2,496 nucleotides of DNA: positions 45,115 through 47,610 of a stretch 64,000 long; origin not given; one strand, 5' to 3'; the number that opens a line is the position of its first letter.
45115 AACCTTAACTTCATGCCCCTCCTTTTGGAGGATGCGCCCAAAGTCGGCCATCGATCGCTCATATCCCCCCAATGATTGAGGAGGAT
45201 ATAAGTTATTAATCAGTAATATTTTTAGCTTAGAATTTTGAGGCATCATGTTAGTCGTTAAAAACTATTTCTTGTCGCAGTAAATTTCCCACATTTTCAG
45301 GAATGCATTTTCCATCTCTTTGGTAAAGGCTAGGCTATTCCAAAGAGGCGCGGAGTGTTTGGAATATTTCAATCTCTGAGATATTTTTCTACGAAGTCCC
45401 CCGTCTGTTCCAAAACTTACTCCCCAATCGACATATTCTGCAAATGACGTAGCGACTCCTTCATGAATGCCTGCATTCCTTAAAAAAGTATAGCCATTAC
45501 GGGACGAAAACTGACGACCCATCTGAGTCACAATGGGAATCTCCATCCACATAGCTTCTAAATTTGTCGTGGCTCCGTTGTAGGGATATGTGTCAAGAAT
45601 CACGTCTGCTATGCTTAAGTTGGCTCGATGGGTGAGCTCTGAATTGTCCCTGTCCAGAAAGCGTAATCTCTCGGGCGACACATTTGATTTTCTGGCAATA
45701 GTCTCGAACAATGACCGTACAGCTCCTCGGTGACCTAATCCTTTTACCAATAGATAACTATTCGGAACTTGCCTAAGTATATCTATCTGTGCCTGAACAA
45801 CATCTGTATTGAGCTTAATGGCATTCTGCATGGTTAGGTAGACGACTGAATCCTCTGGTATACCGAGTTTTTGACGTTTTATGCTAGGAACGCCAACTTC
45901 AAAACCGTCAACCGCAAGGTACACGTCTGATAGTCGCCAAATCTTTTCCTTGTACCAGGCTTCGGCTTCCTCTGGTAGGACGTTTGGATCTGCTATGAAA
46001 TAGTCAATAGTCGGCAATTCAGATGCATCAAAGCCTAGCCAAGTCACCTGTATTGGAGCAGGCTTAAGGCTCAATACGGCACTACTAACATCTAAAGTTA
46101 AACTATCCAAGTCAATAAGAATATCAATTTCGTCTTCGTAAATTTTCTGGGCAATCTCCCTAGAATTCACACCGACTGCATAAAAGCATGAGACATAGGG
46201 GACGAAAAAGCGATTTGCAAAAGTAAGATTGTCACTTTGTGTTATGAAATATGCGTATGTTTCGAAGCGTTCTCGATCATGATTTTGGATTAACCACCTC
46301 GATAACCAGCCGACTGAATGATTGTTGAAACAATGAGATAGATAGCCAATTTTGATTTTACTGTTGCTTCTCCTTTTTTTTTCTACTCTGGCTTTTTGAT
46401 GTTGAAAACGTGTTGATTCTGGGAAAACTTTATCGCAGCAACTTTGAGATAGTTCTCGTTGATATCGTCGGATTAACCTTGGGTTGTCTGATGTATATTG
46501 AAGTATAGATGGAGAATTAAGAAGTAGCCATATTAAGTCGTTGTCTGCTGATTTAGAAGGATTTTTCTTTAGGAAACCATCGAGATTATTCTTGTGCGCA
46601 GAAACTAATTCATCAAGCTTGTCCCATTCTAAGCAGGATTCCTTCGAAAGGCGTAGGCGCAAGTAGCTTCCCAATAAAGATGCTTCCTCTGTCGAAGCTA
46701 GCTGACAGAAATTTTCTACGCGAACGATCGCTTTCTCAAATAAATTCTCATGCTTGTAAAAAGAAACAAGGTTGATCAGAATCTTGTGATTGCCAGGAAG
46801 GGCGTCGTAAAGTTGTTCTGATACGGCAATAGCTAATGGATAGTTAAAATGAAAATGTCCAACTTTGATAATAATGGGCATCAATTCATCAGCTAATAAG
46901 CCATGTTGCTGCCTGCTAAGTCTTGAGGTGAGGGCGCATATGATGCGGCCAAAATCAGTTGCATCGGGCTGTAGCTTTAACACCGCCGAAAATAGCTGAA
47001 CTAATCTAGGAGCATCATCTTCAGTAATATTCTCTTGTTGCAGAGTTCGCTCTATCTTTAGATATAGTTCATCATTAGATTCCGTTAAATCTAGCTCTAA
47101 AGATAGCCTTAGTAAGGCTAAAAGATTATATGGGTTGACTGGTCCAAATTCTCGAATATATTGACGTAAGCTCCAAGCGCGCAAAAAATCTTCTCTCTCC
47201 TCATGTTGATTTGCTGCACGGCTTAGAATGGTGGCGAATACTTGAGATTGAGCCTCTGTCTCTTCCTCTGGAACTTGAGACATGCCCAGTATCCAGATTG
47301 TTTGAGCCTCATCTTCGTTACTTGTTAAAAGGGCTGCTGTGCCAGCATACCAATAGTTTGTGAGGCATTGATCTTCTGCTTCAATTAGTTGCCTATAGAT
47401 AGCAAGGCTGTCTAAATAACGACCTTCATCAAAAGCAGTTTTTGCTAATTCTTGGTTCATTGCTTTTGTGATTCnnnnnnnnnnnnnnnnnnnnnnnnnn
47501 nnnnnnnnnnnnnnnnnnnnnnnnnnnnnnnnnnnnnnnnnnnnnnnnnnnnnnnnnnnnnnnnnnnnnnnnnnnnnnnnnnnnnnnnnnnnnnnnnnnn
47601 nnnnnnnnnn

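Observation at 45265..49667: Tandem paralogous TPR-GT41 proteins with conserved catalytic halves and divergent TPR halves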

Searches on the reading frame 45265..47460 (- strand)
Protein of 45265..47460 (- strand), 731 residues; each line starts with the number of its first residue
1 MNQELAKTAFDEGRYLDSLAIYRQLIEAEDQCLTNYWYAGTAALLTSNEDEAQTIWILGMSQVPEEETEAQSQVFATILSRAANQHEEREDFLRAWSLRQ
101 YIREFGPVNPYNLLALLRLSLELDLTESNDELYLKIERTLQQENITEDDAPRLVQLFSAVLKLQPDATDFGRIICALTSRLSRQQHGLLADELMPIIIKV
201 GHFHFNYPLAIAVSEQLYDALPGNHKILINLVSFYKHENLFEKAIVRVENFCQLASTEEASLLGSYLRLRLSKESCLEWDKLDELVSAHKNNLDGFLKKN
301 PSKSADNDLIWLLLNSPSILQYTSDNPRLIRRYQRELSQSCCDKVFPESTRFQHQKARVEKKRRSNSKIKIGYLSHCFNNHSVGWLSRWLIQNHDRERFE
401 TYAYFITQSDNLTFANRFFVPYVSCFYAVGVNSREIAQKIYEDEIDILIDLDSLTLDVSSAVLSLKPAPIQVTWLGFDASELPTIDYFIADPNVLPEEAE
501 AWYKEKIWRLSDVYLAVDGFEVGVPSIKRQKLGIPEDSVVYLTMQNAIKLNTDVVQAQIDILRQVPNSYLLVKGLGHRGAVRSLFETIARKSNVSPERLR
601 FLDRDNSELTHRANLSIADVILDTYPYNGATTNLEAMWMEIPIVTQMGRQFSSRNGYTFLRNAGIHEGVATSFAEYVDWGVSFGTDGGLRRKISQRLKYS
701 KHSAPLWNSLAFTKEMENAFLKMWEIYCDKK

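Call 6: search_protein_families(library=pfam, proteins=[window:45265-47460:-], max_evalue=0.01)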
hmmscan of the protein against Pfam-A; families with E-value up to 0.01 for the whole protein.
window:45265-47460:- (731 aa): 2 families
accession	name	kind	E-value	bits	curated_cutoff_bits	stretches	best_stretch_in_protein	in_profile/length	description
PF13844.12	Glyco_transf_41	-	2.9e-46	158.3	25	2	528-716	358-543/543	Glycosyl transferase family 41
PF14559.12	TPR_19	-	0.0067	17.2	25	0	207-246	7-46/68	Tetratricopeptide repeat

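Call 24: find_homologous_proteins(query=window:45265-47460:-, max_evalue=1e-10)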
Query window:45265-47460:- (731 aa): 2909 proteins with E <= 1e-10 among 8000 candidates; the best 120 are listed.
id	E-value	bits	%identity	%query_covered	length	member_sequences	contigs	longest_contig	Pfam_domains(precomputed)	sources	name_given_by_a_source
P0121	0.0e+0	1666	100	100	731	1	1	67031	PF13844.13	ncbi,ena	-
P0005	4.0e-173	596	41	99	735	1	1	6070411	PF13431.13,PF13432.13,PF13844.13,PF07719.24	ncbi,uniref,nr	ncbi:O-linked N-acetylglucosamine transferase, SPINDLY family protein [Mastigocladopsis repens]|unir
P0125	7.2e-173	595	41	100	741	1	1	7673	PF13844.13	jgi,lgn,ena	-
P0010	1.3e-172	594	41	99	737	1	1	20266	PF13431.13,PF13432.13,PF13844.13,PF13181.13,PF07719.24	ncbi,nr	ncbi:MAG: O-linked N-acetylglucosamine transferase, SPINDLY family protein [Stigonema ocellatum SAG 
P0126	4.1e-172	592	40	98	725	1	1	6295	PF13844.13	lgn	-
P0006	6.9e-171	588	40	99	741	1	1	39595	PF14559.13,PF13432.13,PF13844.13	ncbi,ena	-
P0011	7.8e-171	588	40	99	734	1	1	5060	PF13431.13,PF13176.13,PF13844.13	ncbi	ncbi:MAG: O-linked N-acetylglucosamine transferase, SPINDLY family protein [Coleofasciculaceae cyano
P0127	1.1e-170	588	41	98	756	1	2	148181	PF13844.13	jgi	jgi:predicted O-linked N-acetylglucosamine transferase (SPINDLY family)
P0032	1.6e-170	587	40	100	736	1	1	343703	PF13414.13,PF13432.13,PF13844.13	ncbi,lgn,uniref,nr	ncbi:MAG: O-linked N-acetylglucosamine transferase, SPINDLY family protein [Nostoc sp. ChiQUE02]|uni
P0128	1.9e-170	587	40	99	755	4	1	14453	PF13432.13,PF13844.13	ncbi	-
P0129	2.2e-170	586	40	98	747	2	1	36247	PF13844.13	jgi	jgi:predicted O-linked N-acetylglucosamine transferase (SPINDLY family)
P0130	2.3e-170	586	40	99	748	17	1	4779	PF24575.2,PF13844.13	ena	-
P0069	5.1e-170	585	41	100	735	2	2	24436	PF14559.13,PF13431.13,PF13432.13,PF13844.13,PF07719.24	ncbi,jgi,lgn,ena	-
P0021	5.7e-170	585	41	100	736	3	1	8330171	PF13414.13,PF13432.13,PF13844.13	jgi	jgi:predicted O-linked N-acetylglucosamine transferase (SPINDLY family)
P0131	6.2e-170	585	52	50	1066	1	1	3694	PF25063.1,PF13431.13,PF23914.2,PF13414.13,PF13176.13,PF13428.13,PF13844.13,PF14559.13,PF24575.2,PF13371.13,PF00515.35,PF12895.14,PF13424.13,PF21033.5,PF13432.13,PF13181.13,PF07719.24,PF13174.13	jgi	jgi:predicted O-linked N-acetylglucosamine transferase (SPINDLY family)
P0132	1.3e-169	584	41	99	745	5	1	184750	PF13414.13,PF13432.13,PF13428.13,PF13844.13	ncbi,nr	ncbi:MAG: O-linked N-acetylglucosamine transferase, SPINDLY family protein [Lyngbya sp. HA4199-MV5]|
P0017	1.8e-169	583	40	100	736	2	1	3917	PF13431.13,PF13844.13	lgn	-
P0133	2.2e-169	583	40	98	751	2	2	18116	PF13424.13,PF13844.13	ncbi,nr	ncbi:MAG TPA: O-linked N-acetylglucosamine transferase, SPINDLY family protein [Cyanobacteria bacter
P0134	2.2e-169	583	40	100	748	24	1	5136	PF24575.2,PF13432.13,PF13844.13,PF07719.24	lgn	-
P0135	2.4e-169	583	40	99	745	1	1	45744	PF13176.13,PF13432.13,PF13844.13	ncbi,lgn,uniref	ncbi:MAG: O-linked N-acetylglucosamine transferase, SPINDLY family protein [Coleofasciculus sp. B1-G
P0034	3.3e-169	583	40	100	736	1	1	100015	PF13431.13,PF13414.13,PF13432.13,PF13844.13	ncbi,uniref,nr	ncbi:O-linked N-acetylglucosamine transferase, SPINDLY family protein [Nostoc sp. LEGE 12450]|uniref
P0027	3.5e-169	583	41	100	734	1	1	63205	PF13432.13,PF13844.13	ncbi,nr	ncbi:O-linked N-acetylglucosamine transferase, SPINDLY family protein [Nostoc sp. FACHB-973]|nr:O-li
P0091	3.7e-169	582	41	100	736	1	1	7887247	PF13431.13,PF13414.13,PF13432.13,PF13844.13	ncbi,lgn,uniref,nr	ncbi:tetratricopeptide repeat protein [Nostoc sp. TCL240-02]|uniref:O-linked N-acetylglucosamine tra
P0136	3.8e-169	582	40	100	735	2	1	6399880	PF13431.13,PF13414.13,PF13432.13,PF13844.13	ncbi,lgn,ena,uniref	ncbi:O-linked N-acetylglucosamine transferase, SPINDLY family protein [Nostoc sp.]|uniref:O-linked N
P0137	4.1e-169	582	41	99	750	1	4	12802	PF14559.13,PF13432.13,PF13428.13,PF13844.13,PF07719.24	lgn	-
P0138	4.5e-169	582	40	99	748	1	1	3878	PF13844.13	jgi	jgi:predicted O-linked N-acetylglucosamine transferase (SPINDLY family)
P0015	4.5e-169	582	39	100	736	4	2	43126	PF14559.13,PF13432.13,PF13428.13,PF13844.13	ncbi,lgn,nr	ncbi:O-linked N-acetylglucosamine transferase, SPINDLY family protein [Nostoc calcicola FACHB-389]|n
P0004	9.0e-169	581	41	98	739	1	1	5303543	PF13414.13,PF13432.13,PF13844.13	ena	-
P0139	1.1e-168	581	40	100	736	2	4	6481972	PF13844.13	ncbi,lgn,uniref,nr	ncbi:O-linked N-acetylglucosamine transferase, SPINDLY family protein [Nostoc sphaeroides]|uniref:Te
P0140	1.2e-168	581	40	100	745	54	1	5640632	PF13844.13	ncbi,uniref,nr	ncbi:O-linked N-acetylglucosamine transferase family protein [Planktothrix agardhii]|uniref:O-linked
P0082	1.4e-168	581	40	100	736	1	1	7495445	PF13414.13,PF13432.13,PF13844.13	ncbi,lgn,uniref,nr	ncbi:O-linked N-acetylglucosamine transferase, SPINDLY family protein [Nostoc sp. C057]|uniref:O-lin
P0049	1.5e-168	580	40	100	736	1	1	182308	PF13414.13,PF13432.13,PF13844.13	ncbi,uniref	ncbi:MAG: O-linked N-acetylglucosamine transferase, SPINDLY family protein [Nostoc sp.]|uniref:O-lin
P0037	1.7e-168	580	41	100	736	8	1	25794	PF13432.13,PF13844.13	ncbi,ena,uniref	ncbi:O-linked N-acetylglucosamine transferase, SPINDLY family protein [uncultured Nostoc sp.]|uniref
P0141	1.8e-168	580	41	99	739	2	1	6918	PF13844.13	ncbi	-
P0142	2.3e-168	580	39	99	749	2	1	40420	PF13431.13,PF00515.35,PF13432.13,PF13428.13,PF13844.13,PF13181.13,PF07719.24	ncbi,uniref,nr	ncbi:O-linked N-acetylglucosamine transferase, SPINDLY family protein [Phormidium sp. CCY1219]|unire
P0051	3.0e-168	579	40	100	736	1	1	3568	PF13414.13,PF13432.13,PF13844.13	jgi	jgi:predicted O-linked N-acetylglucosamine transferase (SPINDLY family)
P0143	3.0e-168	579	40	99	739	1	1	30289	PF13844.13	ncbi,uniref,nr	ncbi:O-linked N-acetylglucosamine transferase, SPINDLY family protein [Nostoc sp. CMAA1605]|uniref:O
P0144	3.0e-168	579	40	99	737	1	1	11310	PF13844.13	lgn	-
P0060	3.5e-168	579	40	100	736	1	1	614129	PF13414.13,PF13432.13,PF13844.13,PF07719.24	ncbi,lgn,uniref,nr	ncbi:O-linked N-acetylglucosamine transferase, SPINDLY family protein [Nostoc sp. ChiVER01]|uniref:O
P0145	3.9e-168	579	40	99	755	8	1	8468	PF13432.13,PF13844.13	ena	-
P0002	6.8e-168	578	40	99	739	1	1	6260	PF13844.13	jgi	jgi:predicted O-linked N-acetylglucosamine transferase (SPINDLY family)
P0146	9.5e-168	578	42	98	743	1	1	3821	PF14559.13,PF13414.13,PF13432.13,PF13844.13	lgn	-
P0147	1.0e-167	578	39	99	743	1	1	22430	PF13432.13,PF13844.13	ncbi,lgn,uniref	ncbi:MAG: O-linked N-acetylglucosamine transferase, SPINDLY family protein [Coleofasciculus chthonop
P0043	1.2e-167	578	41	98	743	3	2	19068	PF14559.13,PF13432.13,PF13844.13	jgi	jgi:predicted O-linked N-acetylglucosamine transferase (SPINDLY family)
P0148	1.4e-167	577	41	98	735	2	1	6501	PF14559.13,PF13844.13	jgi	jgi:predicted O-linked N-acetylglucosamine transferase (SPINDLY family)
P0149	1.7e-167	577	41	99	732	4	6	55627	PF13432.13,PF13844.13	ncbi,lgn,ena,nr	ncbi:MAG TPA: O-linked N-acetylglucosamine transferase, SPINDLY family protein [Cyanobacteria bacter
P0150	1.9e-167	577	40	99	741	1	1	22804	PF13432.13,PF13844.13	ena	-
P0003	2.4e-167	576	40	98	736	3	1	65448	PF13414.13,PF13432.13,PF13844.13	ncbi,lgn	ncbi:MAG: O-linked N-acetylglucosamine transferase, SPINDLY family protein [Nostoc sp.]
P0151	2.7e-167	576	41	100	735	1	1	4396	PF14559.13,PF13432.13,PF13844.13,PF07719.24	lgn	-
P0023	2.7e-167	576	40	100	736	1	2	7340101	PF13432.13,PF13844.13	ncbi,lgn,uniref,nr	ncbi:O-linked N-acetylglucosamine transferase, SPINDLY family protein [Nostoc sp. ATCC 53789]|uniref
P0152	2.9e-167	576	39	98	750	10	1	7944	PF13432.13,PF13844.13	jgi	-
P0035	3.0e-167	576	40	98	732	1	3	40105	PF14559.13,PF13432.13,PF13844.13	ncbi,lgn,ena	-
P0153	4.2e-167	576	41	99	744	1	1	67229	PF13432.13,PF13844.13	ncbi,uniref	ncbi:O-linked N-acetylglucosamine transferase, SPINDLY family protein [Coleofasciculus sp.]|uniref:O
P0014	4.6e-167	576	40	99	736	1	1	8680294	PF13414.13,PF13844.13,PF07719.24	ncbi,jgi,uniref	ncbi:protein O-GlcNAc transferase [Nostoc sp. DSM 114161]|jgi:predicted O-linked N-acetylglucosamine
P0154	6.6e-167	575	40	100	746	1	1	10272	PF13432.13,PF13428.13,PF13844.13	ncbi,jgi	jgi:predicted O-linked N-acetylglucosamine transferase (SPINDLY family)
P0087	6.6e-167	575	40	98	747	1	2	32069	PF13432.13,PF13844.13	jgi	-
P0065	7.1e-167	575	40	99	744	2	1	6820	PF13432.13,PF13844.13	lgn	-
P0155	8.0e-167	575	42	98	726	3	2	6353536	PF13844.13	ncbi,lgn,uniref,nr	ncbi:O-linked N-acetylglucosamine transferase, SPINDLY family protein [Chroococcidiopsis sp. CCNUC1]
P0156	8.6e-167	575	41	99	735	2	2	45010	PF13414.13,PF13432.13,PF13844.13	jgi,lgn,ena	jgi:predicted O-linked N-acetylglucosamine transferase (SPINDLY family)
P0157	1.3e-166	574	40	98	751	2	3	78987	PF13414.13,PF13432.13,PF13844.13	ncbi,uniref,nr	ncbi:MAG: O-linked N-acetylglucosamine transferase, SPINDLY family protein [Microcoleus sp. PH2017_2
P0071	1.4e-166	574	41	100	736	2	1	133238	PF14559.13,PF13432.13,PF13844.13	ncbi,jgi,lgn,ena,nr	ncbi:MAG: O-linked N-acetylglucosamine transferase, SPINDLY family protein [Desmonostoc geniculatum 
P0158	1.4e-166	574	41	99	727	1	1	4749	PF13844.13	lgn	-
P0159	1.8e-166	574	40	99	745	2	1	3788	PF13432.13,PF13844.13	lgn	-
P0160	1.9e-166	574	40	99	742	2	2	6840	PF13431.13,PF13414.13,PF13432.13,PF13844.13,PF13181.13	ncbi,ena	-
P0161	2.5e-166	573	40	100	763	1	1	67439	PF13844.13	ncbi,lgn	-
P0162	2.5e-166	573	40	100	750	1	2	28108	PF13844.13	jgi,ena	jgi:predicted O-linked N-acetylglucosamine transferase (SPINDLY family)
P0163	2.6e-166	573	39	98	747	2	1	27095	PF13432.13,PF13844.13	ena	-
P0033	2.7e-166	573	41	99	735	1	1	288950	PF13432.13,PF13844.13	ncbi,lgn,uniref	ncbi:MAG: O-linked N-acetylglucosamine transferase, SPINDLY family protein [Nostoc sp.]|uniref:O-lin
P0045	3.1e-166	573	41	98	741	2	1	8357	PF14559.13,PF13432.13,PF13844.13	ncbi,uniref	ncbi:MAG: tetratricopeptide repeat protein [Coleofasciculus sp.]|uniref:O-linked N-acetylglucosamine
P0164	3.2e-166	573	41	100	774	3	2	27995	PF13844.13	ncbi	-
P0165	3.6e-166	573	41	98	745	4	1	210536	PF13844.13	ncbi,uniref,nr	ncbi:O-linked N-acetylglucosamine transferase, SPINDLY family protein [Leptolyngbya sp. FACHB-321]|u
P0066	4.2e-166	572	39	100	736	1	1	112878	PF13844.13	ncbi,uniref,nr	ncbi:O-linked N-acetylglucosamine transferase, SPINDLY family protein [Nostoc sp. CHAB 5784]|uniref:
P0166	4.3e-166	572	40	99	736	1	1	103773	PF13414.13,PF13844.13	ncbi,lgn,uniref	ncbi:MAG: O-linked N-acetylglucosamine transferase, SPINDLY family protein [Nostoc sp.]|uniref:O-lin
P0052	5.1e-166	572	40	99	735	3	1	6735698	PF14559.13,PF13432.13,PF13844.13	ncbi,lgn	-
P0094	5.1e-166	572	41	98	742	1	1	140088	PF14559.13,PF13844.13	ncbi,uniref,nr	ncbi:O-linked N-acetylglucosamine transferase, SPINDLY family protein [Leptolyngbya sp. FACHB-671]|u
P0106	6.0e-166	572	40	98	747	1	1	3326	PF13432.13,PF13428.13,PF13844.13,PF13181.13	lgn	-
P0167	7.1e-166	572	40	98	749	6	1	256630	PF13844.13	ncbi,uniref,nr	ncbi:O-linked N-acetylglucosamine transferase, SPINDLY family protein [Laspinema sp. D1]|uniref:O-li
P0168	8.3e-166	571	40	99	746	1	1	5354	PF14559.13,PF13844.13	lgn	-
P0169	9.0e-166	571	41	99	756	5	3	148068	PF13844.13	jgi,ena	-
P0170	9.8e-166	571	39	98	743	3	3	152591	PF13844.13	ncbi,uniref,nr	ncbi:O-linked N-acetylglucosamine transferase, SPINDLY family protein [Funiculus sociatus GB2-A5]|un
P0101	1.1e-165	571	40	99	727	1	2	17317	PF13844.13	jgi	-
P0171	1.2e-165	571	40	98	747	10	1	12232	PF14559.13,PF13844.13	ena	-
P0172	1.3e-165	571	39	99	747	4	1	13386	PF13844.13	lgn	-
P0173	1.3e-165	571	40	99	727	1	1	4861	PF13844.13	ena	-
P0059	1.4e-165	571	40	100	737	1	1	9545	PF13414.13,PF13432.13,PF13844.13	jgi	jgi:predicted O-linked N-acetylglucosamine transferase (SPINDLY family)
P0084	1.5e-165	571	40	100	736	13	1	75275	PF14559.13,PF13414.13,PF13432.13,PF13844.13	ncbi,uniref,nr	ncbi:O-linked N-acetylglucosamine transferase family protein [Nostoc favosum]|uniref:protein O-GlcNA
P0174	1.6e-165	570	39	99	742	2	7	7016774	PF13844.13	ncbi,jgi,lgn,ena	ncbi:MAG: O-linked N-acetylglucosamine transferase, SPINDLY family protein [Gloeotrichia echinulata 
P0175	1.6e-165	570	40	99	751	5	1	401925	PF13844.13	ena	-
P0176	1.6e-165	570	40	99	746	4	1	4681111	PF13431.13,PF13844.13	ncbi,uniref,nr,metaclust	ncbi:hypothetical protein [Geitlerinema sp. PCC 7407]|uniref:O-linked N-acetylglucosamine transferas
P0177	1.6e-165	570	40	100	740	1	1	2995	PF13431.13,PF13844.13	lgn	-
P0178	1.7e-165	570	40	99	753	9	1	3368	PF14559.13,PF13176.13,PF13844.13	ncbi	-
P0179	2.0e-165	570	41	100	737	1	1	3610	PF13844.13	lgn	-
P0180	2.3e-165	570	39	99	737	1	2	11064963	PF13844.13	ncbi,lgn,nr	ncbi:TPR repeat-containing protein [Calothrix sp. NIES-4071]|nr:TPR repeat-containing protein [Calot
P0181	2.6e-165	570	40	99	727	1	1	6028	PF13844.13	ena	-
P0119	2.7e-165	570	40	98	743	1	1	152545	PF13844.13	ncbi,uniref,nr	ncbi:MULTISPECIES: O-linked N-acetylglucosamine transferase, SPINDLY family protein [Cyanophyceae]|u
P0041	3.1e-165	570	40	98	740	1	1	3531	PF13432.13,PF13844.13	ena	-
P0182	5.0e-165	569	40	99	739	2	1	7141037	PF14559.13,PF13431.13,PF13844.13,PF07719.24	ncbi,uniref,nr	ncbi:O-linked N-acetylglucosamine transferase, SPINDLY family protein [Nostoc sp. MS1]|uniref:O-link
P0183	5.3e-165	569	40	99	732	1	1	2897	PF13844.13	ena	-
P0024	5.4e-165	569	40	99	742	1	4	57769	PF13844.13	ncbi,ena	-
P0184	5.5e-165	569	39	99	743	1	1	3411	PF13844.13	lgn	-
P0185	6.8e-165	568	40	99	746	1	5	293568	PF13844.13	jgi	jgi:predicted O-linked N-acetylglucosamine transferase (SPINDLY family)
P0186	7.8e-165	568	40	99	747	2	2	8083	PF13432.13,PF13844.13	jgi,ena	-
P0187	8.8e-165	568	41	98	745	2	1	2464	PF13844.13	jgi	jgi:predicted O-linked N-acetylglucosamine transferase (SPINDLY family)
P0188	9.3e-165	568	40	99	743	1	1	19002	PF13844.13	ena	-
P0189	9.8e-165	568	40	99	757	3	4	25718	PF13844.13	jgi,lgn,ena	-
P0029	9.9e-165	568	40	98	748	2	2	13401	PF13414.13,PF13432.13,PF13844.13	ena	-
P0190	1.1e-164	568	41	97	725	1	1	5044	PF13844.13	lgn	-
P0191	1.1e-164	568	40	98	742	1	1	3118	PF13432.13,PF13844.13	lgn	-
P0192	1.1e-164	568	39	99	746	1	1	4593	PF13414.13,PF13432.13,PF13428.13,PF13844.13,PF07719.24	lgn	-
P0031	1.3e-164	567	39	98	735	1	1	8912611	PF13431.13,PF13414.13,PF13432.13,PF13844.13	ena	-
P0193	1.3e-164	567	40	100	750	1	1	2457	PF14559.13,PF13432.13,PF13844.13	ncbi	-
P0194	1.4e-164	567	39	98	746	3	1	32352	PF13432.13,PF13844.13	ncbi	ncbi:MAG: O-linked N-acetylglucosamine transferase, SPINDLY family protein [Coleofasciculaceae cyano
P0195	1.5e-164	567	38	99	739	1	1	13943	PF13844.13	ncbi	-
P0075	1.5e-164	567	41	100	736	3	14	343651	PF13432.13,PF13844.13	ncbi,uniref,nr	ncbi:O-linked N-acetylglucosamine transferase, SPINDLY family protein [Nostoc linckia z18]|uniref:pr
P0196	1.5e-164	567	40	99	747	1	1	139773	PF13844.13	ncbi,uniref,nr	ncbi:O-linked N-acetylglucosamine transferase, SPINDLY family protein [Iningainema tapete]|uniref:O-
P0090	1.6e-164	567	39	98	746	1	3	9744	PF13176.13,PF13428.13,PF13844.13,PF07719.24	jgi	jgi:predicted O-linked N-acetylglucosamine transferase (SPINDLY family)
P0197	1.7e-164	567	40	100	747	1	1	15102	PF13432.13,PF13844.13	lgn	-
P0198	1.7e-164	567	40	99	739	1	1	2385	PF13844.13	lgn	-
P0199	1.7e-164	567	40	100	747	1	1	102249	PF13414.13,PF13432.13,PF13844.13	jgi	jgi:predicted O-linked N-acetylglucosamine transferase (SPINDLY family)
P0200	1.7e-164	567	40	99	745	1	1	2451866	PF14559.13,PF13176.13,PF13432.13,PF13844.13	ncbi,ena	-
